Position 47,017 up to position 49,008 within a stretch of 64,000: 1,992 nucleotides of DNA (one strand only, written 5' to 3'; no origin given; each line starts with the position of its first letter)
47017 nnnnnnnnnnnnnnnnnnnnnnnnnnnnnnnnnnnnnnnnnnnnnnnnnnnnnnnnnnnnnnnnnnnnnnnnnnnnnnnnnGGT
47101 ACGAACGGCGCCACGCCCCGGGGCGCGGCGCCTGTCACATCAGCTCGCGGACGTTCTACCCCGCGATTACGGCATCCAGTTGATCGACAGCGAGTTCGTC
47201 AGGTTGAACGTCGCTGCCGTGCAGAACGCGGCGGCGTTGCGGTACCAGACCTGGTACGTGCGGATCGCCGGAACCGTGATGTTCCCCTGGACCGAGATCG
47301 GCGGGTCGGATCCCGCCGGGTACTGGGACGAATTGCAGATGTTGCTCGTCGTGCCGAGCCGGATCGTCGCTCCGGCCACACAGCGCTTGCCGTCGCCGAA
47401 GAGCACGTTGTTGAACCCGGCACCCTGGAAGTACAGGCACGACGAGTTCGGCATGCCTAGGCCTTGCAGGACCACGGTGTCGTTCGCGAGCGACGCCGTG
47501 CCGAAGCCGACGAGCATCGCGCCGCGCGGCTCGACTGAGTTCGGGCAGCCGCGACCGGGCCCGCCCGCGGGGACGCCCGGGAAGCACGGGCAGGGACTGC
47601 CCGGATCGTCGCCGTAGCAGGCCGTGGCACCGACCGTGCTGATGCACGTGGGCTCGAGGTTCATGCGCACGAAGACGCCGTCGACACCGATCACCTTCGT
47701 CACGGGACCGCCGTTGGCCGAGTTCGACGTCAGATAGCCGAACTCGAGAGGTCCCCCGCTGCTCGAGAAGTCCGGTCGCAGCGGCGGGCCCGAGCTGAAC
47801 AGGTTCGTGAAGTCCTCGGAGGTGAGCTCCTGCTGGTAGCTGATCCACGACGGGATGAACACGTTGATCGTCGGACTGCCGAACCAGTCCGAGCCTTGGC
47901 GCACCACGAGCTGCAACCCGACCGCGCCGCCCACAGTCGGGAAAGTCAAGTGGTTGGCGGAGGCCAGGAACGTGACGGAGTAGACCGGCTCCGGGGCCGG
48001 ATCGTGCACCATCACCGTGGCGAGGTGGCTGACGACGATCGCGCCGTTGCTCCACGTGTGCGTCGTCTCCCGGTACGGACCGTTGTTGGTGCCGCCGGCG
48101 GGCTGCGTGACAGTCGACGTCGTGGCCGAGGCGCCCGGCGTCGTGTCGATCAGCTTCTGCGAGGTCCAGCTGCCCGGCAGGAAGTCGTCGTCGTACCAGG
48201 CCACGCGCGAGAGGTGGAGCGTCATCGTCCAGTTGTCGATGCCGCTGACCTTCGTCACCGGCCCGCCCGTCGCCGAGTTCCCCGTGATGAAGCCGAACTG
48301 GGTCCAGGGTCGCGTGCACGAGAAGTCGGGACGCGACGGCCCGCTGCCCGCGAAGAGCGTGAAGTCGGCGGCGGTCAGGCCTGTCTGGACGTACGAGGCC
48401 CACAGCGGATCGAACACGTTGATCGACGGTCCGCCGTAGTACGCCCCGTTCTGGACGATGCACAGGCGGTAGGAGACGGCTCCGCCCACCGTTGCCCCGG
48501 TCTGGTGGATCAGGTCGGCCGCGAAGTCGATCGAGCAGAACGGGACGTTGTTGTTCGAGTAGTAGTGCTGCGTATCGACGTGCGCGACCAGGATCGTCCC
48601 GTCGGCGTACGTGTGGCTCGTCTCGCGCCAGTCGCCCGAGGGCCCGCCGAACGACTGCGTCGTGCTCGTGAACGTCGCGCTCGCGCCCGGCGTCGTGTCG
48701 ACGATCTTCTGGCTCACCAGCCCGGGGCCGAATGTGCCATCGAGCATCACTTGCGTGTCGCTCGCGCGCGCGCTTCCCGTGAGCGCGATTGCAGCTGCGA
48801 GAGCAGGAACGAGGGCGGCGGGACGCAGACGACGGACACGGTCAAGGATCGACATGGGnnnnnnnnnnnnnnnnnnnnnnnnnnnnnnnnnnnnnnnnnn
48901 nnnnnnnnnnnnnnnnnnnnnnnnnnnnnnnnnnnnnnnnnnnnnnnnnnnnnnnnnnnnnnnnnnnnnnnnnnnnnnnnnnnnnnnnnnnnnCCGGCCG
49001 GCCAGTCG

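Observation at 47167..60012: Conserved ~150-aa six-cysteine C-terminal module shared by three otherwise different secreted proteins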

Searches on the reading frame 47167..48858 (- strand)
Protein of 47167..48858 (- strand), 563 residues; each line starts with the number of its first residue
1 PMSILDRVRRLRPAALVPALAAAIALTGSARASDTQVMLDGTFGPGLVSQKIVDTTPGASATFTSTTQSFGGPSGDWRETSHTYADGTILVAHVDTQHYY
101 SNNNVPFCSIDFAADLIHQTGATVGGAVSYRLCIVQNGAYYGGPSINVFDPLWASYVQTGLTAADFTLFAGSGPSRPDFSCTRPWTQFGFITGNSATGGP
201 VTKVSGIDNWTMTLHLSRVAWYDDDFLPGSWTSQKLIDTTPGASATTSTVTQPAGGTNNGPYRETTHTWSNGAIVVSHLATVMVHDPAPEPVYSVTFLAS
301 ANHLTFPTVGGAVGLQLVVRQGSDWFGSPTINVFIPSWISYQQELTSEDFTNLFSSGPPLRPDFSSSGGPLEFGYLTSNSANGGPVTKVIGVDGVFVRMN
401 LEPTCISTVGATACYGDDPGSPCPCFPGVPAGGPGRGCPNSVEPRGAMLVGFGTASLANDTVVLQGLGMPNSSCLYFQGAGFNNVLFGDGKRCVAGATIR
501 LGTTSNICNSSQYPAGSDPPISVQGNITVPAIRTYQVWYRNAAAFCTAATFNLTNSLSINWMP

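Call 8: search_protein_families(library=pfam, proteins=[window:47167-48858:-], max_evalue=1)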
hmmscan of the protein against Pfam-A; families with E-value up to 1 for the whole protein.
window:47167-48858:- (563 aa): 0 families

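Call 9: search_protein_families(library=ncbifam, proteins=[window:47167-48858:-], max_evalue=1)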
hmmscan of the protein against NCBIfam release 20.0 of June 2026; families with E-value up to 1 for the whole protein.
window:47167-48858:- (563 aa): 0 families
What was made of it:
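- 47167..48855 (-): Gene W1, 562 aa: signal peptide, two jelly-roll (CBM-like) domains, C-terminal module. No Pfam or NCBIfam family (calls 8, 9).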

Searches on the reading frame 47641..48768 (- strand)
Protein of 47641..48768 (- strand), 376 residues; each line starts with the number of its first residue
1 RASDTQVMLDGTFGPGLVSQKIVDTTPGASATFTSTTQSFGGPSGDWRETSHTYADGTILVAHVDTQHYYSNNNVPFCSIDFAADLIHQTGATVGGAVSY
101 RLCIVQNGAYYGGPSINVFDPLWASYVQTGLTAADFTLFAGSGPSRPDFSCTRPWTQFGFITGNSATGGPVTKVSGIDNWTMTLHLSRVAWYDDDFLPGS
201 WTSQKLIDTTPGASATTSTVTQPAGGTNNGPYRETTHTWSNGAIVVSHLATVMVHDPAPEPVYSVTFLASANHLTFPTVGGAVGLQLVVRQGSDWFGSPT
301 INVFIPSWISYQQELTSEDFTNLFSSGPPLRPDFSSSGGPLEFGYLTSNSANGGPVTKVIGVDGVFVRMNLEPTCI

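Call 55: find_homologous_proteins(query=window:47641-48768:-, max_evalue=0.001)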
Query window:47641-48768:- (376 aa): 48 proteins with E <= 0.001 among 8000 candidates.
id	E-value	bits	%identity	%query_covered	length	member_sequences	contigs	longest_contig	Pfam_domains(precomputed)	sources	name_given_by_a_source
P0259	1.8e-253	859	100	100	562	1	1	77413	-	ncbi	-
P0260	3.1e-204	697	81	100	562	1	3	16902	-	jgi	-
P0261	2.1e-201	687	82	100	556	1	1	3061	-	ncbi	-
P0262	3.7e-196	670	79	100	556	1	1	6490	-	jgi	-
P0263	4.3e-195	666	80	99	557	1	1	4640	-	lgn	-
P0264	3.5e-147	509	63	100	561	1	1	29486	-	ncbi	-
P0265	3.3e-146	506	63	99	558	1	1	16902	-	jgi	-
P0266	1.4e-143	497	62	100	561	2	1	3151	-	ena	-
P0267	2.2e-137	477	61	99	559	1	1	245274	-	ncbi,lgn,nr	ncbi:MAG: hypothetical protein NTY35_02430 [Planctomycetota bacterium]|nr:hypothetical protein [Plan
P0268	1.1e-132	461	59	100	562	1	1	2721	-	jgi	jgi:hypothetical protein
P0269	6.7e-131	455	60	99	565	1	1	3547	-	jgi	jgi:hypothetical protein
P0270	3.3e-122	427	57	100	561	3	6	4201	-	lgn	-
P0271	4.0e-120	420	56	99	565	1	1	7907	-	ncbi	-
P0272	5.2e-119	416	56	100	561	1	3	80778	-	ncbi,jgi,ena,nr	ncbi:MAG: hypothetical protein SGI72_11255 [Planctomycetota bacterium]|nr:hypothetical protein [Plan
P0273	1.2e-118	415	56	100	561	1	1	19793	-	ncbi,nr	ncbi:MAG: hypothetical protein JNL28_13800 [Planctomycetes bacterium]|nr:hypothetical protein [Planc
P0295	3.2e-31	127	43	45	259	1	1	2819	-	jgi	jgi:hypothetical protein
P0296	1.5e-29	122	43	47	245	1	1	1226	-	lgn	-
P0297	6.4e-28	116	44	44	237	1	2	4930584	-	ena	-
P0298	7.6e-25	106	38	44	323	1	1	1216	-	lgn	-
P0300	1.4e-22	99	37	44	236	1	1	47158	-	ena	-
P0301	1.2e-20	92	43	37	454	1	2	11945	PF19407.6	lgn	-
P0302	4.2e-12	64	32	44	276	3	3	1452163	-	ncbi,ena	-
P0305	1.9e-7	49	33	44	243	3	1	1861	-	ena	-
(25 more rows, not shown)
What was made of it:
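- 47167..48855 (-): 100% identical to database protein P0259, 562 aa (call 55).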

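Call 57: find_encoding_contigs(protein=P0259, flank=3000, max_places=2)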
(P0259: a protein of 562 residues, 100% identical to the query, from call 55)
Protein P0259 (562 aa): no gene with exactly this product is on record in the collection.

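Call 58: search_protein_families(library=ncbifam, proteins=[P0296, P0298, P0305, P0297, P0300, P0302, P0295, P0301], max_evalue=1)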
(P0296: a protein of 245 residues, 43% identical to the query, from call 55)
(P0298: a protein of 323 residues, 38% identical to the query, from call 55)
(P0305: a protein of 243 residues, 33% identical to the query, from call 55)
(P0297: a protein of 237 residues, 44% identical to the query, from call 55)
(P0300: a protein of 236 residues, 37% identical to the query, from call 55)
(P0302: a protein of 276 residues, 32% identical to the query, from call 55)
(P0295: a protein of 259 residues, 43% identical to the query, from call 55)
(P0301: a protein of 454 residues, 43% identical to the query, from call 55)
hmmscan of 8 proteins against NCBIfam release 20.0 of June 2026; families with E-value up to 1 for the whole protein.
P0296 (245 aa): 1 family
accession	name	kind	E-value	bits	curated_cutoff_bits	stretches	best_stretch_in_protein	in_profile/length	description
TIGR03370.1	VPLPA-CTERM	domain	0.0062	16.5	25.35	1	222-237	1-16/25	VPLPA-CTERM sorting domain-containing protein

P0298 (323 aa): 4 families
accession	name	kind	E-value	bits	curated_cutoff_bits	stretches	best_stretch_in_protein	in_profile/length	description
NF038120.1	PEP_CTERM_QFxxD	subfamily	0.0018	18.2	80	1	269-322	168-215/215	NF038120 family PEP-CTERM protein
NF038124.1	PEP_CTERM_TLD_A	exception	0.0024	17.5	100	1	242-322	152-235/235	PEP_CTERM-anchored TLD domain-containing protein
TIGR02595.1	PEP_CTERM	domain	0.035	14.9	16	1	297-322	1-23/24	PEP-CTERM sorting domain-containing protein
TIGR03867.1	MprA_tail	equivalog_domain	0.45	11.1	19.7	1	302-321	10-27/27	MprA protease, GlyGly-CTERM protein-sorting domain-containing form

P0305 (243 aa): 2 families
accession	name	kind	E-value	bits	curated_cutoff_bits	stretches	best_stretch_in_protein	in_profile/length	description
NF038129.1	PEP_NF038129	equivalog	0.0044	16.9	65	1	211-242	163-194/194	NF038129 family PEP-CTERM protein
NF041927.1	Xrt_dep_XDP1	equivalog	0.077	13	125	1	191-242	182-242/242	exosortase-dependent surface protein XDP1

P0297 (237 aa): 0 families

P0300 (236 aa): 0 families

P0302 (276 aa): 0 families

P0295 (259 aa): 0 families

P0301 (454 aa): 0 families

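Call 59: list_cluster_members(proteins=[P0259, P0267, P0272])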
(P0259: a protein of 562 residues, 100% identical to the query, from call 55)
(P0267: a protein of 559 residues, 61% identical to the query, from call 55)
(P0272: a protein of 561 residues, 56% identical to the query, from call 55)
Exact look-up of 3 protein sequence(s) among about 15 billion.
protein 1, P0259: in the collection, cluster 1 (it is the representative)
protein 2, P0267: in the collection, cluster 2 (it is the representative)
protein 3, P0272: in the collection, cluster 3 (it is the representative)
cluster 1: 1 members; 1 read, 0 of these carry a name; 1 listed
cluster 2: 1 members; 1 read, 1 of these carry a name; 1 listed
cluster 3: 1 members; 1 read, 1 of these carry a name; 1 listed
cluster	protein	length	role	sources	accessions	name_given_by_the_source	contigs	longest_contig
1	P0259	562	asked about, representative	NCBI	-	-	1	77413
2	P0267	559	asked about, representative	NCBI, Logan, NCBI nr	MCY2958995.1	MAG: hypothetical protein NTY35_02430 [Planctomycetota bacterium] | hypothetical protein [Planctomycetota bacterium]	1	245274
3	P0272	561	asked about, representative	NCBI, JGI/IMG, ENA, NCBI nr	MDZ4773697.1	MAG: hypothetical protein SGI72_11255 [Planctomycetota bacterium] | hypothetical protein [Planctomycetota bacterium]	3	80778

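Call 65: search_protein_families(library=pfam, proteins=[P0298, P0296, P0305], max_evalue=1)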
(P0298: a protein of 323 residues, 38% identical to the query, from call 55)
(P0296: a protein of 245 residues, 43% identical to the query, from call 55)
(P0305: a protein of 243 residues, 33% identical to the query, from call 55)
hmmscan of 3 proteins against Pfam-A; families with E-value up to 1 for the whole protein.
P0298 (323 aa): 1 family
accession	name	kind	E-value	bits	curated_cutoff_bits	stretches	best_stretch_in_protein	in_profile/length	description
PF07589.16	PEP-CTERM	-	0.0048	17.4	20.7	1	296-321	1-24/24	PEP-CTERM motif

P0296 (245 aa): 0 families

P0305 (243 aa): 0 families

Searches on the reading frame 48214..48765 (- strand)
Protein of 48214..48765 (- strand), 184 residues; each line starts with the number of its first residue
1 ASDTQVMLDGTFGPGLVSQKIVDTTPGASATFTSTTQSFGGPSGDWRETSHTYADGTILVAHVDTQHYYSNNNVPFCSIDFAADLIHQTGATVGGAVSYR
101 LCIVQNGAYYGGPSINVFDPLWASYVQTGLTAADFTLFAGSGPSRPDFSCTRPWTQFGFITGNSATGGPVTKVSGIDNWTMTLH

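Call 76: predict_structure(alignment_id=A4)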
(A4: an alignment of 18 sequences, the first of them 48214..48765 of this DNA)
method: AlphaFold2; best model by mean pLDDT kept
length: 184 residues; sequences in the alignment: 18
mean_pLDDT: 89.5   pTM: 0.88
mean pLDDT of the five models: 89.5, 89.4, 88.3, 88.1, 86.8
residues with pLDDT >= 90: 119; 70-90: 52; 50-70: 12; < 50: 1
segments of 3 or more residues with pLDDT < 50: none
pLDDT, mean of each block of 10 residues (from residue 1): 70 76 89 91 91 93 86 83 95 91 95 97 97 98 92 86 88 94 91
secondary structure, 60 per line:
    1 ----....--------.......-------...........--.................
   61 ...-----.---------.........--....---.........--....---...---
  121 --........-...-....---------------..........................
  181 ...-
elements in order: E5-8 E17-23 E31-41 E44-63 E79-87 H90-93 E97-105 E108-111 E115-117 E123-130 E136-139 E155-183
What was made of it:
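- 47641..48762 (-): W1 cargo: tandem duplication of a ~185-aa jelly-roll domain that behaves as a 'choice-of-anchor'-type domain. AF2 pLDDT 89.5 (call 76).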

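Call 80: fold_search(model_id=the predicted structure, library=pdb)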
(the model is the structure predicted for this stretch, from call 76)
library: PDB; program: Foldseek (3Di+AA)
matches with E <= 10: 1125; with E <= 0.001: 18
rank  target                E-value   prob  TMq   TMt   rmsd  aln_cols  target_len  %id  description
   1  9cyn_C                3.8e-06  1.00  0.57  0.49   7.5       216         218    8  Flagellar filament sheath protein FlaA1 (released 2026-03-18)
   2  6r3m_A                5.8e-06  1.00  0.53  0.55   5.6       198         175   16  Family 11 Carbohydrate-Binding Module from Clostridium thermocellum in complex with beta-1,3-1,4-mixed-linked tetrasac (released 2020-02-05)
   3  6r31_A                5.8e-06  1.00  0.53  0.56   6.0       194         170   16  Family 11 Carbohydrate-Binding Module from Clostridium thermocellum in complex with beta-1,3-1,4-mixed-linked tetrasac (released 2020-02-05)
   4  8a28_A                8.3e-06  1.00  0.49  0.27   6.1       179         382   12  Structure of the astacin zymogen of LAST-MAM from Limulus polyphemus (released 2022-10-19)
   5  1v0a                  1.1e-05  1.00  0.54  0.57   5.5       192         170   16  Family 11 Carbohydrate-Binding Module of cellulosomal cellulase Lic26A-Cel5E of Clostridium thermocellum (released 2005-01-12)
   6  9cyn_A                1.1e-05  1.00  0.54  0.47   7.3       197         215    8  Flagellar filament sheath protein FlaA1 (released 2026-03-18)
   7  7zkq_A                3.7e-05  1.00  0.55  0.48   4.9       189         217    9  Early Pp module assembly intermediate of complex I (released 2022-11-23)
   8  9cyn_B                7.4e-05  1.00  0.56  0.50   6.3       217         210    8  Flagellar filament sheath protein FlaA1 (released 2026-03-18)
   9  7zkp_A                1.6e-04  1.00  0.56  0.49   5.5       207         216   10  Late assembly intermediate of the proximal proton pumping module of complex I with assembly factors NDUFAF1 and CIA84 (released 2022-11-23)
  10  1umi_A                2.8e-04  1.00  0.41  0.41   5.4       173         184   10  Structural basis of sugar-recognizing ubiquitin ligase (released 2004-04-06)
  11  2e31_A                2.8e-04  1.00  0.41  0.33   6.1       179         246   11  Structural basis for selection of glycosylated substrate by SCFFbs1 ubiquitin ligase (released 2007-03-20)
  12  1wky                  3.9e-04  1.00  0.44  0.21   5.0       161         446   10  Crystal structure of alkaline mannanase from Bacillus sp. strain JAMB-602: catalytic domain and its Carbohydrate Binding (released 2005-06-15)
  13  3p6b_A                5.6e-04  1.00  0.50  0.49   5.2       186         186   11  The crystal structure of CelK CBM4 from Clostridium thermocellum (released 2011-08-24)
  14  1viw_B                5.9e-04  1.00  0.43  0.40  11.4       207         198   11  TENEBRIO MOLITOR ALPHA-AMYLASE-INHIBITOR COMPLEX (released 1999-07-22)
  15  2xon_L                6.5e-04  1.00  0.36  0.44  11.4       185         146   10  Structure of TmCBM61 in complex with beta-1,4-galactotriose at 1.4 A resolution (released 2010-09-08)
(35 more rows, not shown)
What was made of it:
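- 47641..48762 (-): Foldseek matches FlaA1 sheath protein at E 4e-6 and CBM11 at 6e-6 to 1e-5 (call 80).
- On Carbohydrate-binding module / lectin jelly-roll: As a positive control, the W1 cargo domain matches CBM11, CBM4 and CBM22 at E 6e-6 to 1e-3 (call 80).
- The same method recognises the W1 cargo as CBM-like at E 6e-6 (call 80). W1 already has two CBM-like domains of its own (call 80).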
